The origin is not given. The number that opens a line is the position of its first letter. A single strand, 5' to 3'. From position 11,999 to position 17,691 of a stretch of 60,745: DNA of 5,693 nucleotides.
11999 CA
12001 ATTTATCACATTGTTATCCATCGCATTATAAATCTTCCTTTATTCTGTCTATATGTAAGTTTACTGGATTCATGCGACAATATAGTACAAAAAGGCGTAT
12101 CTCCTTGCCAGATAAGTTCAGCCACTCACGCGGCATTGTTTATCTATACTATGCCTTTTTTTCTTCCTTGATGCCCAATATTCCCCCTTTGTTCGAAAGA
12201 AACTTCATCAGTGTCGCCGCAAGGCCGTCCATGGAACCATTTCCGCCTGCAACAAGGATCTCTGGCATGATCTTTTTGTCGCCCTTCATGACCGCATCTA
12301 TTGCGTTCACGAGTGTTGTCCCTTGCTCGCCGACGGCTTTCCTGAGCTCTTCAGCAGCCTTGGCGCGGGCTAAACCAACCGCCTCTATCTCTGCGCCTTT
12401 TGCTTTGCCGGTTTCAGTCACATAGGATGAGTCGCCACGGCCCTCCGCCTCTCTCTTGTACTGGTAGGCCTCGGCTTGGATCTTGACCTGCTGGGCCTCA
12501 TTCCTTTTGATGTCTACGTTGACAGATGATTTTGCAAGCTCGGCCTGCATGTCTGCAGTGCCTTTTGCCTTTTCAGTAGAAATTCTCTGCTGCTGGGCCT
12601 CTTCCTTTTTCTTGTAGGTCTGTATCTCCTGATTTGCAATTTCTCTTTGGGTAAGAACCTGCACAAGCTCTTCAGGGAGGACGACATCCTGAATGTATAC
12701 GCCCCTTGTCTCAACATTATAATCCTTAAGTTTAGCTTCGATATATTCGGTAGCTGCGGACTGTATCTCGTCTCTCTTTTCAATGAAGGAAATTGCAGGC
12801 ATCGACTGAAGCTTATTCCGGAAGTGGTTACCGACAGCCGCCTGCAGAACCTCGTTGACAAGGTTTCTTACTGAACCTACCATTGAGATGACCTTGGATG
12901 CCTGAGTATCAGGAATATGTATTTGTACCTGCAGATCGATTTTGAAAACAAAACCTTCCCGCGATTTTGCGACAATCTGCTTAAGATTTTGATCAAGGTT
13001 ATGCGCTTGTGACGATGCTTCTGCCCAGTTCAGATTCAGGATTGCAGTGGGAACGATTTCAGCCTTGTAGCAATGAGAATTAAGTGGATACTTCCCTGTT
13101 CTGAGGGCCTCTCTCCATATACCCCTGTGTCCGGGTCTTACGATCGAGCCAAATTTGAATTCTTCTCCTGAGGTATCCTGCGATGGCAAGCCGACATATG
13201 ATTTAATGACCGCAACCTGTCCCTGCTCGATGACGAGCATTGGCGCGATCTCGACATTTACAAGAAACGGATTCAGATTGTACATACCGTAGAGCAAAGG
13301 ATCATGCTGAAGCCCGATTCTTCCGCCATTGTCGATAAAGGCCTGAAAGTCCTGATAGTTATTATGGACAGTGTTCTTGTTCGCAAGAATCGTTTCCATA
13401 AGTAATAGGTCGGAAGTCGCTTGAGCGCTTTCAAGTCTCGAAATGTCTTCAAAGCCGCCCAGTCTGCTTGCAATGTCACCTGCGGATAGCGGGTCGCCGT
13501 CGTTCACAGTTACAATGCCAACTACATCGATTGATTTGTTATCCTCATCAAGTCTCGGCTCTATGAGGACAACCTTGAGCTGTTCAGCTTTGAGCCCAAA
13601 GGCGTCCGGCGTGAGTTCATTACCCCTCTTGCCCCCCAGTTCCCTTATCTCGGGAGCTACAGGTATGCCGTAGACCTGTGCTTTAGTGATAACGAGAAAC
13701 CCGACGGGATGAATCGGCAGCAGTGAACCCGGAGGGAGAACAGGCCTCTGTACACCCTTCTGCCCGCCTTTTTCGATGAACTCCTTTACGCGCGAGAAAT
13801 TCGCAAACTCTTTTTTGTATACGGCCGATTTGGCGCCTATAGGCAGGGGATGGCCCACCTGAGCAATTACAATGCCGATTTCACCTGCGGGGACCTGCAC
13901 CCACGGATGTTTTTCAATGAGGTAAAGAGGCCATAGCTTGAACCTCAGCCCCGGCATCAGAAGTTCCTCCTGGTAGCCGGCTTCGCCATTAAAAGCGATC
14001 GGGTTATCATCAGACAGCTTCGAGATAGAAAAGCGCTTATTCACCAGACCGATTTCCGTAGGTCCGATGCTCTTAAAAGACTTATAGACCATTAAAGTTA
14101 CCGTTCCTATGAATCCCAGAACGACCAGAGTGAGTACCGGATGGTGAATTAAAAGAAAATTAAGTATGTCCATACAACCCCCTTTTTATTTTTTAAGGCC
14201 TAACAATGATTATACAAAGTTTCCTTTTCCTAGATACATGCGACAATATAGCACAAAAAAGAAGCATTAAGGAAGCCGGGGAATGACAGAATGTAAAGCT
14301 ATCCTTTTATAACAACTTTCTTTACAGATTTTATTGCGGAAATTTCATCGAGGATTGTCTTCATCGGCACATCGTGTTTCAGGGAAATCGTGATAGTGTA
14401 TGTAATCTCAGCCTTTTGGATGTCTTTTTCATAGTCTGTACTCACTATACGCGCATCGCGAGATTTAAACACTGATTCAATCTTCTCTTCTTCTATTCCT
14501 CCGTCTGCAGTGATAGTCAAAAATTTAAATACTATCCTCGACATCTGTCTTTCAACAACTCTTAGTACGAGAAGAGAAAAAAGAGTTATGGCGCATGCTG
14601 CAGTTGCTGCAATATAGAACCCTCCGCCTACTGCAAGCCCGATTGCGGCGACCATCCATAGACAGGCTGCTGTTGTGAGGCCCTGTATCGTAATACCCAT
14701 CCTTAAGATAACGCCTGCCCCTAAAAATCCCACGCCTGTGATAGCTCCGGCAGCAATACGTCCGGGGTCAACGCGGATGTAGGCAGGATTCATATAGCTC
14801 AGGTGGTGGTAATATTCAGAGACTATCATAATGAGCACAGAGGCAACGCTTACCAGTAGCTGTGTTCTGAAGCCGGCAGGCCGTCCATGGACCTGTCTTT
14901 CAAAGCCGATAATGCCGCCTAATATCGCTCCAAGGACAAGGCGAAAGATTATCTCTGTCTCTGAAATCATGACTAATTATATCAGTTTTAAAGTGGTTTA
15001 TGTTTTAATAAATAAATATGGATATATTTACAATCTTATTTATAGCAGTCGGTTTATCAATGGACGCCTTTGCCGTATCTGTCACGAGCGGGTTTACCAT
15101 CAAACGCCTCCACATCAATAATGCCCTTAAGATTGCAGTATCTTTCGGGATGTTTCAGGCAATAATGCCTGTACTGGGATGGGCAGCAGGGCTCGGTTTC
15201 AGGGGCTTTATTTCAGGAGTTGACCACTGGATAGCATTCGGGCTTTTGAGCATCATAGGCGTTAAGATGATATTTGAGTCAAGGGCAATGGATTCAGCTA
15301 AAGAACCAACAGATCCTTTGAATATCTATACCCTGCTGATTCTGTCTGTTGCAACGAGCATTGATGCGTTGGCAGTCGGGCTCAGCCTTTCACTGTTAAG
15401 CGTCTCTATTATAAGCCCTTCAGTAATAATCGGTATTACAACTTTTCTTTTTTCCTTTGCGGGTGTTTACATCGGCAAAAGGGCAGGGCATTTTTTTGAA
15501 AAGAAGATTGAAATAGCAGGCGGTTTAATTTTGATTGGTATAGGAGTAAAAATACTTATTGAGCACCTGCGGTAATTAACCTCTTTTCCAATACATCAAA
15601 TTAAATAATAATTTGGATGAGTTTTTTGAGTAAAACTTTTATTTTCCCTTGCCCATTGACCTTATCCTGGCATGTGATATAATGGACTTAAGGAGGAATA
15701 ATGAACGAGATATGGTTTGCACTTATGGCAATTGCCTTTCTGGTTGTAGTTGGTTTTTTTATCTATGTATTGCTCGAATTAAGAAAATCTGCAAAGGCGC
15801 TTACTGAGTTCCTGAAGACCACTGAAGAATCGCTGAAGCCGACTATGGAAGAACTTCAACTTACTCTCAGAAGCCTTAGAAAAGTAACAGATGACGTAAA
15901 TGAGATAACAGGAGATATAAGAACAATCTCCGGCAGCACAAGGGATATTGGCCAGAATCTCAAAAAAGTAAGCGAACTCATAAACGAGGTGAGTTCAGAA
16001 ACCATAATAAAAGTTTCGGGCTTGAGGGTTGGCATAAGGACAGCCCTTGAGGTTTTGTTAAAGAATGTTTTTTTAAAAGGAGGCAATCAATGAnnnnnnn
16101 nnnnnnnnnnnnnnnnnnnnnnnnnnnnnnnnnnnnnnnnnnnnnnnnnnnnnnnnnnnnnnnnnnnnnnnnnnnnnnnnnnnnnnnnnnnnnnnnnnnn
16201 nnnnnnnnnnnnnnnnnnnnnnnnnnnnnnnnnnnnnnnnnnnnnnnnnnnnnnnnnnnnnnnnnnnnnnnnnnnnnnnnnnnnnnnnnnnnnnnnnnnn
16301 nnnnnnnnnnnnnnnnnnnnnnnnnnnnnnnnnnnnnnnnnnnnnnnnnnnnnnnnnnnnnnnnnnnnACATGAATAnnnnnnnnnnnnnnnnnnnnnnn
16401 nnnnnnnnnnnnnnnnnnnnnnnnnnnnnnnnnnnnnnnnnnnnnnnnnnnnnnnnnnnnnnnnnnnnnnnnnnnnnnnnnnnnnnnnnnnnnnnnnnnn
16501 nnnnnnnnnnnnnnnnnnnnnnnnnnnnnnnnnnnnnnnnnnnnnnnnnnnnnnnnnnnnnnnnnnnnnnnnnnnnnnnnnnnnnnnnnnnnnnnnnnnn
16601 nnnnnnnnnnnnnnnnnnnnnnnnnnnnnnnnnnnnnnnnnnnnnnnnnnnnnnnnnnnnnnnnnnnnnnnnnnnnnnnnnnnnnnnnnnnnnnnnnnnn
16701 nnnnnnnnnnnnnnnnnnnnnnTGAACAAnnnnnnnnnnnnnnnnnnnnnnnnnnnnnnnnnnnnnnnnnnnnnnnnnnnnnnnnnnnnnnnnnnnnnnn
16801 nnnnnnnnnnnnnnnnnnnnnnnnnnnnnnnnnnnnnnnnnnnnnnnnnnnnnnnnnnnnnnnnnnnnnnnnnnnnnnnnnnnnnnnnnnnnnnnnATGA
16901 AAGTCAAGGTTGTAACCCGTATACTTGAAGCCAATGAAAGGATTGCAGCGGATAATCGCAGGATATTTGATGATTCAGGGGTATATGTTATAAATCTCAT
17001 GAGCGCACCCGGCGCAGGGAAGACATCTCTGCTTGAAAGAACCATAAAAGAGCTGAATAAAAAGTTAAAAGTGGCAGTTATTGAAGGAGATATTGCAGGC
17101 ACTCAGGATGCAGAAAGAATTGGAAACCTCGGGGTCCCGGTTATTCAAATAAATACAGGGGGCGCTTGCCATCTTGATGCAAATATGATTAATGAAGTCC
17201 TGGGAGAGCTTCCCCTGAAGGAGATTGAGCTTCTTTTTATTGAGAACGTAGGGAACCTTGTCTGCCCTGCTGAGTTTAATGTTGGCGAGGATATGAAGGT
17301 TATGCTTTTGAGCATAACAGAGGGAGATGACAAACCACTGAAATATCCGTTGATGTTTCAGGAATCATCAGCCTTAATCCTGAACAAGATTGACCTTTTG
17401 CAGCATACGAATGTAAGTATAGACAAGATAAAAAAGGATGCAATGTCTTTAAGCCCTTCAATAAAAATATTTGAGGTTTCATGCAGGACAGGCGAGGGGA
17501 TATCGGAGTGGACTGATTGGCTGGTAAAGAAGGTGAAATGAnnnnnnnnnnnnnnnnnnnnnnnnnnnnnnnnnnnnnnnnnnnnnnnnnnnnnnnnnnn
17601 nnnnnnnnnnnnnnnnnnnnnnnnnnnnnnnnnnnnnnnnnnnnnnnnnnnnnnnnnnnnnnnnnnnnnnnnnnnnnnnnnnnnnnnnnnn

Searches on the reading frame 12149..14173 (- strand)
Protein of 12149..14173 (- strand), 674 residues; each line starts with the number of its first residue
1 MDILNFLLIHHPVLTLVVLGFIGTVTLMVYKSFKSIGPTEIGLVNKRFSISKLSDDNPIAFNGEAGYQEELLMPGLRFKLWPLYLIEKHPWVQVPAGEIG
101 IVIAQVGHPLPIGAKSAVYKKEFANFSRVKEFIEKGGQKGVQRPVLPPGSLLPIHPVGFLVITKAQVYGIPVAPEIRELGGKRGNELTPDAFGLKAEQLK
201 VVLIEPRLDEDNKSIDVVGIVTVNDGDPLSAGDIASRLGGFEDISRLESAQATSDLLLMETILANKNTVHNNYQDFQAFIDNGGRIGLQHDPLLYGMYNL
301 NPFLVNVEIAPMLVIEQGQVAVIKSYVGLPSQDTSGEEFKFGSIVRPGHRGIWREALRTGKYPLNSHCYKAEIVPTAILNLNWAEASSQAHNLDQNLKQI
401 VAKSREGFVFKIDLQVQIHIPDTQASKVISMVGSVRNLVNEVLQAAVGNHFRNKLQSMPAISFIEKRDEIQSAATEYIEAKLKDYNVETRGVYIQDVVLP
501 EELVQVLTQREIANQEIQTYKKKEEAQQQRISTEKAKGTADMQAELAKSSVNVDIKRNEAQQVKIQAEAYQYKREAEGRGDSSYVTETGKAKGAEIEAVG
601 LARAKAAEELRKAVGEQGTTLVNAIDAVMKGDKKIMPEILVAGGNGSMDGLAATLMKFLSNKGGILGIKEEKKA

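Call 39: search_protein_families(library=pfam, proteins=[window:12149-14173:-], max_evalue=0.001)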
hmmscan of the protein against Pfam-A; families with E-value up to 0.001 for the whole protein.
window:12149-14173:- (674 aa): 2 families
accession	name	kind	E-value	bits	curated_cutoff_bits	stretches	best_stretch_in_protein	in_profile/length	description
PF01145.31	Band_7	-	1.1e-18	68.4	23.6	1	314-527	2-175/176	SPFH domain / Band 7 family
PF13421.11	Band_7_1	-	0.00012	22.2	24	1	429-510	122-206/211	SPFH domain-Band 7 family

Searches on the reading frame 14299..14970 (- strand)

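Call 39: search_protein_families(library=pfam, proteins=[window:14299-14970:-], max_evalue=0.001)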
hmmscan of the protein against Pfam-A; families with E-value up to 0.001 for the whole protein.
window:14299-14970:- (223 aa): 1 family
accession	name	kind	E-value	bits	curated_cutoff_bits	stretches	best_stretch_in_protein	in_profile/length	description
PF02308.21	MgtC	-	8.2e-36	123.5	31.4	1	11-141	1-120/121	MgtC family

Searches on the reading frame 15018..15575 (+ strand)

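Call 39: search_protein_families(library=pfam, proteins=[window:15018-15575:+], max_evalue=0.001)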
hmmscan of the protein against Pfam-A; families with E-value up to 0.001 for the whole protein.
window:15018-15575:+ (185 aa): 1 family
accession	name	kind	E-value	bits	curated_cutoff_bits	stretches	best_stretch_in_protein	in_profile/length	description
PF02659.21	Mntp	-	1.1e-51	175.1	24.4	1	31-180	2-152/152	Putative manganese efflux pump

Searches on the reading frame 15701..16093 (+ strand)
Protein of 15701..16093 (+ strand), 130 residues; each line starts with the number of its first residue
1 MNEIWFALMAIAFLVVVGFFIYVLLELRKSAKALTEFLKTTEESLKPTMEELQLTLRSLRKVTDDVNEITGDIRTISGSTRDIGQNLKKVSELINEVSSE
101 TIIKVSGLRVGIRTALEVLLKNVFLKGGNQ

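Call 39: search_protein_families(library=pfam, proteins=[window:15701-16093:+], max_evalue=0.001)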
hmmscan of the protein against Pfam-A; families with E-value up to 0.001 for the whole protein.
window:15701-16093:+ (130 aa): 3 families
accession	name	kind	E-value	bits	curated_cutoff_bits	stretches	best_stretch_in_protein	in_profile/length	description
PF06103.16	DUF948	-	2.2e-17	63.4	37.2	1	7-91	4-88/89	Bacterial protein of unknown function (DUF948)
PF00015.26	MCPsignal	-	6.2e-05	23.3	34.6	1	25-99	96-170/172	Methyl-accepting chemotaxis protein (MCP) signalling domain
PF06009.19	Laminin_II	-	0.00039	20.9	33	1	30-97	4-71/138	Laminin Domain II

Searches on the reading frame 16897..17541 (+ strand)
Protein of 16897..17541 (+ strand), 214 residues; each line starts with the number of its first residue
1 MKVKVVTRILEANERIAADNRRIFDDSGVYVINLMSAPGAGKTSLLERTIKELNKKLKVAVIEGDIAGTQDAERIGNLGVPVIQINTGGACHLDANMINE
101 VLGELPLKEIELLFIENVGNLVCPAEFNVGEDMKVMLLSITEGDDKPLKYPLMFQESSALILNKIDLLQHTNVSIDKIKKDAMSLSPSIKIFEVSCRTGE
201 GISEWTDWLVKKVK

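Call 39: search_protein_families(library=pfam, proteins=[window:16897-17541:+], max_evalue=0.001)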
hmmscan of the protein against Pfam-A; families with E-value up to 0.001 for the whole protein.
window:16897-17541:+ (214 aa): 1 family
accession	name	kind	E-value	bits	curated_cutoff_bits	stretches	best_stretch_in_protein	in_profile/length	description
PF02492.25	cobW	-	8.1e-24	84.6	20.7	1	31-192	2-179/180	CobW/HypB/UreG, nucleotide-binding domain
